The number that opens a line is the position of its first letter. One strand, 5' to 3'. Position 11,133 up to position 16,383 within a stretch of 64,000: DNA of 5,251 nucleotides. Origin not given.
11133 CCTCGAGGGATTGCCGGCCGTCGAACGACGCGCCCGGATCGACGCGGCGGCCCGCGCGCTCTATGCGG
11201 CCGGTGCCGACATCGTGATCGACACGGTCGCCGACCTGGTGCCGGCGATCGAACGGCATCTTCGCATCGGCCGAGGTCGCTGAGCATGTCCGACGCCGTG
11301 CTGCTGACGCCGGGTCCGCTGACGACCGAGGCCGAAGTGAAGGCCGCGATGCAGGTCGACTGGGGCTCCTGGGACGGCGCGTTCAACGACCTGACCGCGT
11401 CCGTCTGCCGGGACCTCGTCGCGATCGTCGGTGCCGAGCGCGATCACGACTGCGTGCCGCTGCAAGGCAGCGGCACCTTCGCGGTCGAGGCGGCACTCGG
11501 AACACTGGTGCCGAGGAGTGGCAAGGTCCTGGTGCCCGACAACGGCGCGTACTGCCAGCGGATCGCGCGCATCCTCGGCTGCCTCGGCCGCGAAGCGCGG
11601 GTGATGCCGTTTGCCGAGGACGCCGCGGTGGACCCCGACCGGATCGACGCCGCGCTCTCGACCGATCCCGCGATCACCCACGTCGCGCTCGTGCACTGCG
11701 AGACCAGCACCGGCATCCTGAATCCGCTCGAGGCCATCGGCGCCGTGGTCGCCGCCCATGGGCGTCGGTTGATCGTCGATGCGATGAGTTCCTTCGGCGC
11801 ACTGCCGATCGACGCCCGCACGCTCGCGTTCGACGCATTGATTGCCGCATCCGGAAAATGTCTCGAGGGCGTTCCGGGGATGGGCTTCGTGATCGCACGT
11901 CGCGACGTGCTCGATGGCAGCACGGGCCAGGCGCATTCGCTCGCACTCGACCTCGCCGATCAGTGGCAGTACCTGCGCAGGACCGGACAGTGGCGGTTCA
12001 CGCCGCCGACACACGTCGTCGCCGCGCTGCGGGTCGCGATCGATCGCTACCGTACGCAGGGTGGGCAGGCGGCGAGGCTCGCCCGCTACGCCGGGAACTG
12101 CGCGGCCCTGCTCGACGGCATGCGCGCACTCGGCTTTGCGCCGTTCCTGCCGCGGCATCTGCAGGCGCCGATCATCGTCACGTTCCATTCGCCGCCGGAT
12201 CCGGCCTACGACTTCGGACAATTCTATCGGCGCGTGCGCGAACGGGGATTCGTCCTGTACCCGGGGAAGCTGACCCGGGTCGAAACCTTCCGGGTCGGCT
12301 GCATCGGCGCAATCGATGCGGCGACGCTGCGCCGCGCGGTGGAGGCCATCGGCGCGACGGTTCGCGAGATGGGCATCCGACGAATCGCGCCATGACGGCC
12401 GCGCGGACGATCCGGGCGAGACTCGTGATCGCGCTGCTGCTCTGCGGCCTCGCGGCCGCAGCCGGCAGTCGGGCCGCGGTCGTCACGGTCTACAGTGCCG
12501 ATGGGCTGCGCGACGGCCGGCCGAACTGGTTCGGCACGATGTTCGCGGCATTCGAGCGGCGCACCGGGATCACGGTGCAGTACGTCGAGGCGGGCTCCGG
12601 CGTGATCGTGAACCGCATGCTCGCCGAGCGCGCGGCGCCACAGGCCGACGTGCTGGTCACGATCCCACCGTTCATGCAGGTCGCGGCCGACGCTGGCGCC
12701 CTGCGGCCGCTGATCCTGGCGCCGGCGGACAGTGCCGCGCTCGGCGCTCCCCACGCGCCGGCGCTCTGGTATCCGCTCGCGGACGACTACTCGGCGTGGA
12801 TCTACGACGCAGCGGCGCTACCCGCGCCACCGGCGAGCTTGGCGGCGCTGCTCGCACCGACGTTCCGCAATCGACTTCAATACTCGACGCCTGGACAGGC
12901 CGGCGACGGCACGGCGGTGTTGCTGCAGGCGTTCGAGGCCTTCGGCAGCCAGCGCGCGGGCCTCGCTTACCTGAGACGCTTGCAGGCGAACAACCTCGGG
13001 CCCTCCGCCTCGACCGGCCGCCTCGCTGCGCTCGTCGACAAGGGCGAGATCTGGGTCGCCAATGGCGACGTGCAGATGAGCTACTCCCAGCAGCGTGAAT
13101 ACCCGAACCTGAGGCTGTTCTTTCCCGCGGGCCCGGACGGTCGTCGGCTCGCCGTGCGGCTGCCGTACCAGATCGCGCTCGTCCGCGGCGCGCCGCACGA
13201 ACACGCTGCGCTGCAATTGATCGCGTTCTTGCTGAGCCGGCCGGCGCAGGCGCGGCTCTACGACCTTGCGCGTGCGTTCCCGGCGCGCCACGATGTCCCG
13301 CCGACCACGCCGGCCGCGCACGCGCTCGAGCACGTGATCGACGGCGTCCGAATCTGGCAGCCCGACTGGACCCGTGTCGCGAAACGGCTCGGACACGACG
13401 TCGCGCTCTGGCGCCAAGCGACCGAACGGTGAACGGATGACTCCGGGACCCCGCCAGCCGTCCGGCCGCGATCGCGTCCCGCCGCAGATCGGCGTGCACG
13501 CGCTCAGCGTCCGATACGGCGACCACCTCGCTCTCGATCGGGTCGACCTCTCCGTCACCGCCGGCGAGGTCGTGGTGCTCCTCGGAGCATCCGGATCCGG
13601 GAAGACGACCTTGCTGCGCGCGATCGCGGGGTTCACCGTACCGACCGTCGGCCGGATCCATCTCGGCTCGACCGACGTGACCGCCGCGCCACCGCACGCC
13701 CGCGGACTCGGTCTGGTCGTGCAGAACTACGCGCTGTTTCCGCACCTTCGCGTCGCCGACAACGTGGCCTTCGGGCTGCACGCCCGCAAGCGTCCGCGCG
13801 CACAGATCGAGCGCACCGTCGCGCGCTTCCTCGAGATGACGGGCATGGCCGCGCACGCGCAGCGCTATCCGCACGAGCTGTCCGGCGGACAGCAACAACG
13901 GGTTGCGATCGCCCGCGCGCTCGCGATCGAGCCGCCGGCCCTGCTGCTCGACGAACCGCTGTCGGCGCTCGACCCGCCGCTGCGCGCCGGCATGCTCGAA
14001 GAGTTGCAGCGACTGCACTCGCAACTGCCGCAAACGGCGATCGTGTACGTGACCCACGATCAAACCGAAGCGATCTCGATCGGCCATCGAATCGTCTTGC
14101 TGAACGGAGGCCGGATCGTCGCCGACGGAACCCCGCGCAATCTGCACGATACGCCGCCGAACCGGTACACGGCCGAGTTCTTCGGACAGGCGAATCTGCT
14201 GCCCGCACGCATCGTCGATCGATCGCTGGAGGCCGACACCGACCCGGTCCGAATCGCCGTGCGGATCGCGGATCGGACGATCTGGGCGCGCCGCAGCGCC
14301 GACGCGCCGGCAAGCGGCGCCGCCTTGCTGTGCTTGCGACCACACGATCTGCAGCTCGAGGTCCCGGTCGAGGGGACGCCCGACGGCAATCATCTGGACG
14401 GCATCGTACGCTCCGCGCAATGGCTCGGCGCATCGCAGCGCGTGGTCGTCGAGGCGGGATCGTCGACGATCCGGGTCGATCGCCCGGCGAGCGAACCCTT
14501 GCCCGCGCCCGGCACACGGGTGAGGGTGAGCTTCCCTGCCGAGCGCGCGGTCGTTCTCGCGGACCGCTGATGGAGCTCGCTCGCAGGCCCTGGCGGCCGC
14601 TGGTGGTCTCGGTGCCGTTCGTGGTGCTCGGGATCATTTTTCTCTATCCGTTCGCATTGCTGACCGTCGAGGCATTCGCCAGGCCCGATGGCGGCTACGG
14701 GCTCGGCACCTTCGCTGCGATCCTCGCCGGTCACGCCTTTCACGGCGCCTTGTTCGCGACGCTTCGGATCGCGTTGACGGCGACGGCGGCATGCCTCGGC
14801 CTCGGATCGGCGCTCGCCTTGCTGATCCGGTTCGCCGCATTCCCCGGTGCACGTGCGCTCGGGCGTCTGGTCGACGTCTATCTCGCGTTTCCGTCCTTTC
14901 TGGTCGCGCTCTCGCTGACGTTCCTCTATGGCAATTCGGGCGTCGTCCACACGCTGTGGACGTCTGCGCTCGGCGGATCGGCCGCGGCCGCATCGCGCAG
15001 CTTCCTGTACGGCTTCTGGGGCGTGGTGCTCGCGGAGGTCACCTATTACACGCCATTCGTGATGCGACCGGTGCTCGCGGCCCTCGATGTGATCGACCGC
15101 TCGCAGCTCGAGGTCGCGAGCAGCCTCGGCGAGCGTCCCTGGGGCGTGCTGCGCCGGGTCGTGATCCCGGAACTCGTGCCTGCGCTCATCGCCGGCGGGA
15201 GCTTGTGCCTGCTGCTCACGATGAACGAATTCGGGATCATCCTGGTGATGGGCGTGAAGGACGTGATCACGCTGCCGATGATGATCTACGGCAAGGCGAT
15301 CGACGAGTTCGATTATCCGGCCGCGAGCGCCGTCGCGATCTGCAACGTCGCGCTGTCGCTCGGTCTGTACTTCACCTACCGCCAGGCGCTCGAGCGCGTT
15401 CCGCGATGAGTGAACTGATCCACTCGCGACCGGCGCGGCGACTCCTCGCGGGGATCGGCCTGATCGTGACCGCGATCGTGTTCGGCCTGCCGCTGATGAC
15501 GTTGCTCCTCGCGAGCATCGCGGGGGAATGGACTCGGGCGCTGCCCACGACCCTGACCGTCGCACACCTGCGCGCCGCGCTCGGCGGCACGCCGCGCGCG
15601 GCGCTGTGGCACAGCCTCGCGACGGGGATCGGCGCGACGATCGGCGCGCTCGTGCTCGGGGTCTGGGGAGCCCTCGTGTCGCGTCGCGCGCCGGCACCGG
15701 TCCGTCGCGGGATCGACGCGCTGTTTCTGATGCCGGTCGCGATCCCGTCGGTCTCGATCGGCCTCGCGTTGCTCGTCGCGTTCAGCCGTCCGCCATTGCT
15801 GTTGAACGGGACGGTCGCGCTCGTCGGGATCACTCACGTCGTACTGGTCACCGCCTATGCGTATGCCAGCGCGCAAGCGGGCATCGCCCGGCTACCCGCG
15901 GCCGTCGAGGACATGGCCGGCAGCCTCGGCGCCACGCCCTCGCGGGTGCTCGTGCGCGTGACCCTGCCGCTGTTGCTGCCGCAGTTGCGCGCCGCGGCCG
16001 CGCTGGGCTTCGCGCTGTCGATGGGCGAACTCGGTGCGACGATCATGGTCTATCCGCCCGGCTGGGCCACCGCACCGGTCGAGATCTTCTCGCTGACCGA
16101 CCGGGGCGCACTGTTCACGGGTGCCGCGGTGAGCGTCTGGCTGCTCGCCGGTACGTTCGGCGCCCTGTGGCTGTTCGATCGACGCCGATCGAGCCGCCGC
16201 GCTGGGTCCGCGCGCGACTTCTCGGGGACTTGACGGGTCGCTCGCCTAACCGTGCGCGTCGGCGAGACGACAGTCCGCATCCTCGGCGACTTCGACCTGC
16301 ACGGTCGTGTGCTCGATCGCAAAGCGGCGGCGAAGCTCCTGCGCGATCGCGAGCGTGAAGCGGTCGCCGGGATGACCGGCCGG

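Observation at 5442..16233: Pho-box-like repeat ahead of a TBDR - sulfotransferase - phnXWSTUV string (possible phosphate-starvation outer-membrane phosphonate uptake route)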

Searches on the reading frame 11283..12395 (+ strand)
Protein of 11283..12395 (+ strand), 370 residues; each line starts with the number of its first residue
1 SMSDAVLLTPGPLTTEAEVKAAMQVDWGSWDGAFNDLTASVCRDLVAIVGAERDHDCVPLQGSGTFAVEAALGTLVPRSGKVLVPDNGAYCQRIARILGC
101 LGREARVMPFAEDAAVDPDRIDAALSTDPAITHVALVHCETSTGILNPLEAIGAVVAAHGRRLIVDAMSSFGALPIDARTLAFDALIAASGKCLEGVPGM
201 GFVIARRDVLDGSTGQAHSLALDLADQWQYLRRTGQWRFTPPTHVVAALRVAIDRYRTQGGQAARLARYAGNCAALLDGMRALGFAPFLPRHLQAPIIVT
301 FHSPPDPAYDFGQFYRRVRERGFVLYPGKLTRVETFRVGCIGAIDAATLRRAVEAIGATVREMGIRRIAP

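Call 6: search_protein_families(library=pfam, proteins=[window:11283-12395:+])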
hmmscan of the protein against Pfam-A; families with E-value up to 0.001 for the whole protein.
window:11283-12395:+ (370 aa): 2 families
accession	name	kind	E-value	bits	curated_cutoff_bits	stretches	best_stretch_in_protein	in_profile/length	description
PF00266.25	Aminotran_5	-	6.2e-17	62.1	21.5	1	46-288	52-299/371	Aminotransferase class-V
PF00155.27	Aminotran_1_2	-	0.00018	21.2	19.7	1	63-356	73-361/361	Aminotransferase class I and II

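Call 9: search_protein_families(library=ncbifam, proteins=[window:11286-12395:+])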
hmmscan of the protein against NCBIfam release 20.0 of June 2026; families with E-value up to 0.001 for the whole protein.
window:11286-12395:+ (369 aa): 18 families
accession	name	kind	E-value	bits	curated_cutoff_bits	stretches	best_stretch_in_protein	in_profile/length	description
NF010006.0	PRK13479.1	equivalog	7.6e-173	574.8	296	1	2-365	4-367/369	2-aminoethylphosphonate--pyruvate transaminase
TIGR02326.1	transamin_PhnW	equivalog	9.8e-153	508.5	400.8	1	4-360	4-361/363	2-aminoethylphosphonate--pyruvate transaminase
TIGR03301.1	PhnW-AepZ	equivalog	1.2e-148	495.2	360.8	1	5-357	1-353/355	2-aminoethylphosphonate aminotransferase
NF046070.1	PyrdoxPyrvTramin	equivalog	1.3e-38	132.8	600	1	4-362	6-367/369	pyridoxamine--pyruvate transaminase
NF045640.1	AspGlyoxATaseBhcA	equivalog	1e-15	57.6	650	1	6-284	7-288/395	L-aspartate--glyoxylate aminotransferase BhcA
TIGR04343.1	egtE_PLP_lyase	equivalog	2.2e-12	46.5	400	1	43-220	62-231/370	ergothioneine biosynthesis PLP-dependent enzyme EgtE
TIGR01977.1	am_tr_V_EF2568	hypoth_equivalog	2.7e-10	39.8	377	1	94-205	100-213/376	cysteine desulfurase family protein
TIGR03402.1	FeS_nifS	equivalog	5e-08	32.1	530.75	1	99-208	108-214/379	cysteine desulfurase NifS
TIGR01979.1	sufS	subfamily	5.5e-08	32.1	475.1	1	101-210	133-239/403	SufS family cysteine desulfurase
NF010611.0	PRK14012.1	equivalog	3.3e-07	29.6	548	1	101-206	120-222/406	IscS subfamily cysteine desulfurase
TIGR02006.1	IscS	equivalog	6.1e-07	28.8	643.2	1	95-206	110-218/402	IscS subfamily cysteine desulfurase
NF006791.0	PRK09295.1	equivalog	8.8e-07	28.3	661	1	100-253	137-292/406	cysteine desulfurase SufS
TIGR03235.1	DNA_S_dndA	equivalog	3.8e-06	26.4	480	1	103-207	114-215/353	cysteine desulfurase DndA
TIGR03403.1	nifS_epsilon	equivalog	7.3e-06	25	587.7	1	94-206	107-216/382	NifS family cysteine desulfurase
NF002806.0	PRK02948.1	subfamily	9e-06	24.9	304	1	92-203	103-211/381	IscS subfamily cysteine desulfurase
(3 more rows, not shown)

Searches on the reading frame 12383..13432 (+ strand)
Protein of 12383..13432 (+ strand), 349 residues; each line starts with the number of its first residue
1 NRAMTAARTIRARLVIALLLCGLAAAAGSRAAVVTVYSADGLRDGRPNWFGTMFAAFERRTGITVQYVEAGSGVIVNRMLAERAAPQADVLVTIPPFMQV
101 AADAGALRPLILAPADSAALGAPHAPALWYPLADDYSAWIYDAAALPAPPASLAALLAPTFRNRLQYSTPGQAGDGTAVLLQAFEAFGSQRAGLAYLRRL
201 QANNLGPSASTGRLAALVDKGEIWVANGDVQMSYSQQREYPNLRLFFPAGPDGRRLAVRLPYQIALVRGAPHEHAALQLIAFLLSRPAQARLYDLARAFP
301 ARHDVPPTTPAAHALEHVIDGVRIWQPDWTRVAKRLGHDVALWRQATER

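Call 6: search_protein_families(library=pfam, proteins=[window:12383-13432:+])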
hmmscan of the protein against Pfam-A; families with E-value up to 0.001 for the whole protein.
window:12383-13432:+ (349 aa): 4 families
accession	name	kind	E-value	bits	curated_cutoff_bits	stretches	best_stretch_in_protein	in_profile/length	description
PF13416.11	SBP_bac_8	-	1.3e-16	61.6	27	1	53-308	2-268/279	Bacterial extracellular solute-binding protein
PF13531.11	SBP_bac_11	-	2e-16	60.9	25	1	49-292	12-221/227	Bacterial extracellular solute-binding protein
PF01547.30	SBP_bac_1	-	1.2e-13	52.2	26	1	53-290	13-307/307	Bacterial extracellular solute-binding protein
PF13343.11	SBP_bac_6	-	3.8e-09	36.8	24.6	1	88-305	4-221/245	Bacterial extracellular solute-binding protein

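Call 9: search_protein_families(library=ncbifam, proteins=[window:12392-13432:+])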
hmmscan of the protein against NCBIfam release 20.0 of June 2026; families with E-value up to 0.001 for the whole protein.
window:12392-13432:+ (346 aa): 5 families
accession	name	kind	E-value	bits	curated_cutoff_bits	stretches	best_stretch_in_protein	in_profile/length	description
NF011620.1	PRK15046.1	equivalog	1.7e-113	378.8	310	1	13-342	10-334/334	2-aminoethylphosphonate ABC transporter substrate-binding protein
TIGR03227.1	PhnS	equivalog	8.1e-95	317.7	395.3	1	14-342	22-344/360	2-aminoethylphosphonate ABC transporter substrate-binding protein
TIGR01254.1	sfuA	subfamily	4.7e-11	42.5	93.4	1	49-191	22-165/306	thiamine ABC transporter substrate-binding protein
TIGR03261.1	phnS2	equivalog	3.8e-09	36.1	392.75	1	19-287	12-277/334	putative 2-aminoethylphosphonate ABC transporter substrate-binding protein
TIGR01276.1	thiB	equivalog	4.1e-05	22.9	317.15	1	16-187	5-174/324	thiamine ABC transporter substrate binding subunit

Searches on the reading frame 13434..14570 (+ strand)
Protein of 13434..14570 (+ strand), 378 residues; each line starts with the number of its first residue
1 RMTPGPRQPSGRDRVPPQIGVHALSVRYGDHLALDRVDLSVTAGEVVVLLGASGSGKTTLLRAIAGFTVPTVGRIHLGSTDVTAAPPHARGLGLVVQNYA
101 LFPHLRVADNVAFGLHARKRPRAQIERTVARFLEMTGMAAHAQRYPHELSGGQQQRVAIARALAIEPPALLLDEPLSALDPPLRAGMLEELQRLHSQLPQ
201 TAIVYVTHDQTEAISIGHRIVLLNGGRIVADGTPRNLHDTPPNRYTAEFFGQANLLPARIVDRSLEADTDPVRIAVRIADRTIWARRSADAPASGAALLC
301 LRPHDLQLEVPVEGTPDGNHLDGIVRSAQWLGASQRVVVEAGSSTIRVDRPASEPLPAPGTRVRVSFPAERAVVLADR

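Call 6: search_protein_families(library=pfam, proteins=[window:13434-14570:+])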
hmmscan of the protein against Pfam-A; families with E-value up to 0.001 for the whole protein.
window:13434-14570:+ (378 aa): 7 families
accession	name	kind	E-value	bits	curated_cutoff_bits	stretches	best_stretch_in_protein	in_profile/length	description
PF00005.33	ABC_tran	-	1.5e-33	116.7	25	1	34-176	1-136/137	ABC transporter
PF08402.16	TOBE_2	-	5.7e-13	49.2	21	1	299-375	1-76/76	TOBE domain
PF13304.12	AAA_21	-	1e-09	39.4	27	1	144-210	233-300/304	AAA domain, putative AbiEii toxin, Type IV TA system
PF02463.25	SMC_N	-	1.7e-05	24.8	40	0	122-213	110-204/220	RecF/RecN/SMC N terminal domain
PF25199.1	nSTAND_NTPase5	-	0.00059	20.1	34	0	43-65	40-62/145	Novel STAND NTPase 5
PF03193.22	RsgA_GTPase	-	0.00063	20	30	1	18-75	81-137/174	RsgA GTPase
PF13555.12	AAA_29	-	0.00079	19.6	27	0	39-70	17-48/61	P-loop containing region of AAA domain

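Call 9: search_protein_families(library=ncbifam, proteins=[window:13437-14570:+])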
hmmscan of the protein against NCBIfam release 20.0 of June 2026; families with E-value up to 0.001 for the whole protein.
window:13437-14570:+ (377 aa): 189 families (the best 25 are shown)
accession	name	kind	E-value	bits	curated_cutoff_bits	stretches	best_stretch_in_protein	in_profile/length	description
TIGR03258.1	PhnT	equivalog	1.6e-108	363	499.15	1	18-374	9-357/359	2-aminoethylphosphonate ABC transport system ATP-binding subunit PhnT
TIGR03265.1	PhnT2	equivalog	5.2e-90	302.2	457.7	1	17-342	4-314/353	putative 2-aminoethylphosphonate ABC transporter ATP-binding protein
TIGR01187.1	potA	subfamily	2e-86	290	355.6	1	48-373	1-324/325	polyamine ABC transporter ATP-binding protein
NF006987.0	PRK09452.1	equivalog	2.5e-86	289.7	482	1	18-341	18-334/378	spermidine/putrescine ABC transporter ATP-binding protein PotA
TIGR00968.1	3a0106s01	subfamily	9.5e-76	254.4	342.75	1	19-255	2-237/237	sulfate ABC transporter ATP-binding protein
NF008653.0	PRK11650.1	subfamily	1.2e-74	251.6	432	1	18-369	4-342/357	sn-glycerol-3-phosphate ABC transporter ATP-binding protein UgpC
NF043075.1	MMSYN1_0197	equivalog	1.8e-74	250.7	550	1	20-262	5-246/341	spermidine/putrescine ABC transporter ATP-binding protein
NF040840.2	tungstate_WtpC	equivalog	3.2e-71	240.4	440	1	30-343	13-313/347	tungstate ABC transporter ATP-binding protein WtpC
NF008513.0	PRK11432.1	equivalog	1e-68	231.9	496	1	22-267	11-255/351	ferric ABC transporter ATP-binding protein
NF008105.0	PRK10851.1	equivalog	1.3e-67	228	502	1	19-262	4-250/362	sulfate/thiosulfate ABC transporter ATP-binding protein CysA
NF008621.0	PRK11607.1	equivalog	1.8e-67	227.8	613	1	8-263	10-264/377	putrescine ABC transporter ATP-binding subunit PotG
NF040933.2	ABC_arch_GlcV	equivalog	2e-67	227.6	450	1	31-350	20-334/357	glucose ABC transporter ATP-binding protein GlcV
NF008233.0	PRK11000.1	equivalog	3.1e-67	227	568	1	22-339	8-317/369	maltose/maltodextrin ABC transporter ATP-binding protein MalK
TIGR01186.1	proV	subfamily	3.1e-62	210.8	326.6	1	28-262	4-243/363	betaine/proline/choline family ABC transporter ATP-binding protein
TIGR03415.1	ABC_choXWV_ATP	equivalog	7.9e-61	206.1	483.75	1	26-255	33-271/382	choline ABC transporter ATP-binding protein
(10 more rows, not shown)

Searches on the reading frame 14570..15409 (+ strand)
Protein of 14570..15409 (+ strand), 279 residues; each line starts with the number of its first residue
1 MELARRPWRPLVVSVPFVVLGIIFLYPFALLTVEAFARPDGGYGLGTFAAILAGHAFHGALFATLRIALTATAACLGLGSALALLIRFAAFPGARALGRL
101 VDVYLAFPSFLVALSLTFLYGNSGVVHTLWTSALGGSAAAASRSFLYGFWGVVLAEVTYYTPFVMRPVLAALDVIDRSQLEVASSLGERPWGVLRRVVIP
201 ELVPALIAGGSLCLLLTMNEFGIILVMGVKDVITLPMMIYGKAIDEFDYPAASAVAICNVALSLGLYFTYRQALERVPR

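Call 6: search_protein_families(library=pfam, proteins=[window:14570-15409:+])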
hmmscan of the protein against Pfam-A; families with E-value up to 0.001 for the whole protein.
window:14570-15409:+ (279 aa): 1 family
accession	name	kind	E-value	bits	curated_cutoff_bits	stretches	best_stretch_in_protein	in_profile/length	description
PF00528.27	BPD_transp_1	-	1.9e-14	54.3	26.4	1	78-268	4-173/184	Binding-protein-dependent transport system inner membrane component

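Call 9: search_protein_families(library=ncbifam, proteins=[window:14570-15409:+])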
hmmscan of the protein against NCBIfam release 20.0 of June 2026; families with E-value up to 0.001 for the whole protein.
window:14570-15409:+ (279 aa): 32 families (the best 25 are shown)
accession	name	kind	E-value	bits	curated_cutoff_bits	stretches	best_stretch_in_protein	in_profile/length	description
NF011624.0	PRK15050.1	equivalog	1.9e-100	335.8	247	1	11-277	26-289/297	2-aminoethylphosphonate ABC transporter permease subunit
TIGR03226.1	PhnU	equivalog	1.3e-87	294.2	283.45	1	11-276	44-306/311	2-aminoethylphosphonate ABC transporter permease subunit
TIGR00969.1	3a0106s02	subfamily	1.3e-26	93.7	240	1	12-268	19-264/272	sulfate ABC transporter permease subunit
TIGR02139.1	permease_CysT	equivalog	4.9e-25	88.6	246.1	1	13-268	9-253/265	sulfate ABC transporter permease subunit CysT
TIGR02141.1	modB_ABC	equivalog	1.1e-22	80.8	182.6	1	64-270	3-202/208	molybdate ABC transporter permease subunit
TIGR03262.1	PhnU2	equivalog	1.6e-22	79.9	593.25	1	15-259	9-242/546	putative 2-aminoethylphosphonate ABC transporter permease subunit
NF008208.0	PRK10971.1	equivalog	4.8e-21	75.4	415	1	68-271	67-264/277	sulfate/thiosulfate ABC transporter permease CysT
NF006952.0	PRK09433.1-3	equivalog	6.9e-20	71.3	679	1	16-275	19-267/534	thiamine/thiamine pyrophosphate ABC transporter permease ThiP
TIGR03255.1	PhnV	equivalog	1.5e-18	67.4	358.7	1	19-269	22-260/270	2-aminoethylphosphonate ABC transport system, membrane component PhnV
NF007963.0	PRK10683.1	equivalog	2e-17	63.6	489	1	45-262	83-297/317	putrescine ABC transporter permease PotH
TIGR02140.1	permease_CysW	equivalog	3e-17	63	329.1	1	11-264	4-246/261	sulfate ABC transporter permease subunit CysW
TIGR01581.1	Mo_ABC_porter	hypoth_equivalog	5e-17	62.1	210.3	1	47-261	9-219/225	ABC transporter permease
TIGR01253.1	thiP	equivalog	2.5e-15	56.5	395.1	1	78-268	66-252/519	thiamine/thiamine pyrophosphate ABC transporter permease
NF007047.0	PRK09500.1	equivalog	4.7e-15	55.9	326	1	147-242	126-221/257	spermidine/putrescine ABC transporter permease PotC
NF007044.0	PRK09497.1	equivalog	1.4e-14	54.3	348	1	40-272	45-274/285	spermidine/putrescine ABC transporter permease PotB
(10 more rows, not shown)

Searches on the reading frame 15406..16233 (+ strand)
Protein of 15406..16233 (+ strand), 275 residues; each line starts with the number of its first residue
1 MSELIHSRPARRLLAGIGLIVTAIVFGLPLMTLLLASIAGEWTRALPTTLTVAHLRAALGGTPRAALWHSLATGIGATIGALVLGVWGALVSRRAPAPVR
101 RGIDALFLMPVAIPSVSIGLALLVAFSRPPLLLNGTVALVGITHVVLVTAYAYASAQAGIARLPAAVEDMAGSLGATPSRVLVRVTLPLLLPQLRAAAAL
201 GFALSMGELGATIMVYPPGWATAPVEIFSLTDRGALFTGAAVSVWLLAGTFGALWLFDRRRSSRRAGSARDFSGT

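Call 6: search_protein_families(library=pfam, proteins=[window:15409-16233:+])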
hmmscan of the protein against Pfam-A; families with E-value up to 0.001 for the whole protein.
window:15409-16233:+ (274 aa): 1 family
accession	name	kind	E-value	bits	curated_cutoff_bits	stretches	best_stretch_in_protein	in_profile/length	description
PF00528.27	BPD_transp_1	-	4e-08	33.6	26.4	1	81-246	2-167/184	Binding-protein-dependent transport system inner membrane component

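Call 9: search_protein_families(library=ncbifam, proteins=[window:15406-16233:+])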
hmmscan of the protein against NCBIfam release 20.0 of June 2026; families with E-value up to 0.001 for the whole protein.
window:15406-16233:+ (275 aa): 16 families
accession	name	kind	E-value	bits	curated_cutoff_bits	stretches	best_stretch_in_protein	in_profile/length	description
TIGR03255.1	PhnV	equivalog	1.1e-64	218.8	358.7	1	7-260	8-264/270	2-aminoethylphosphonate ABC transport system, membrane component PhnV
TIGR01581.1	Mo_ABC_porter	hypoth_equivalog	1.1e-20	74.1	210.3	1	63-253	19-222/225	ABC transporter permease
TIGR03262.1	PhnU2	equivalog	1.6e-19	69.9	593.25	1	19-249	288-521/546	putative 2-aminoethylphosphonate ABC transporter permease subunit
TIGR02141.1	modB_ABC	equivalog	1e-16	61.2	182.6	1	70-242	3-188/208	molybdate ABC transporter permease subunit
NF040839.1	tungstate_WtpB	equivalog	1.4e-14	54.3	340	1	65-244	44-231/251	tungstate ABC transporter permease WtpB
NF011624.0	PRK15050.1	equivalog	4e-14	52.4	247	1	12-261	25-285/297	2-aminoethylphosphonate ABC transporter permease subunit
TIGR02139.1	permease_CysT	equivalog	1.5e-12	47.7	246.1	1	15-230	9-228/265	sulfate ABC transporter permease subunit CysT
NF006939.0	PRK09421.1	equivalog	3e-12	46.4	262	1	65-215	10-171/230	molybdate ABC transporter permease subunit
NF007047.0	PRK09500.1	equivalog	2.3e-11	43.8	326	1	65-235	58-226/257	spermidine/putrescine ABC transporter permease PotC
TIGR00969.1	3a0106s02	subfamily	2.8e-11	43.4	240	1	13-216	18-222/272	sulfate ABC transporter permease subunit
NF007889.0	PRK10592.1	equivalog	1.9e-10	40.8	476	1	69-241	67-244/281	putrescine ABC transporter permease PotI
TIGR03226.1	PhnU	equivalog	1e-08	35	283.45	1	18-267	49-308/311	2-aminoethylphosphonate ABC transporter permease subunit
NF008208.0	PRK10971.1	equivalog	5.8e-08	32.5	415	1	74-215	67-218/277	sulfate/thiosulfate ABC transporter permease CysT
TIGR02138.1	phosphate_pstC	equivalog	1.1e-05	24.7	196.45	1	64-229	63-244/296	phosphate ABC transporter permease subunit PstC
NF043073.1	MMSYN1_0195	equivalog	0.00017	19.9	1250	1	160-206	150-196/1021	spermidine/putrescine ABC transporter permease/substrate-binding protein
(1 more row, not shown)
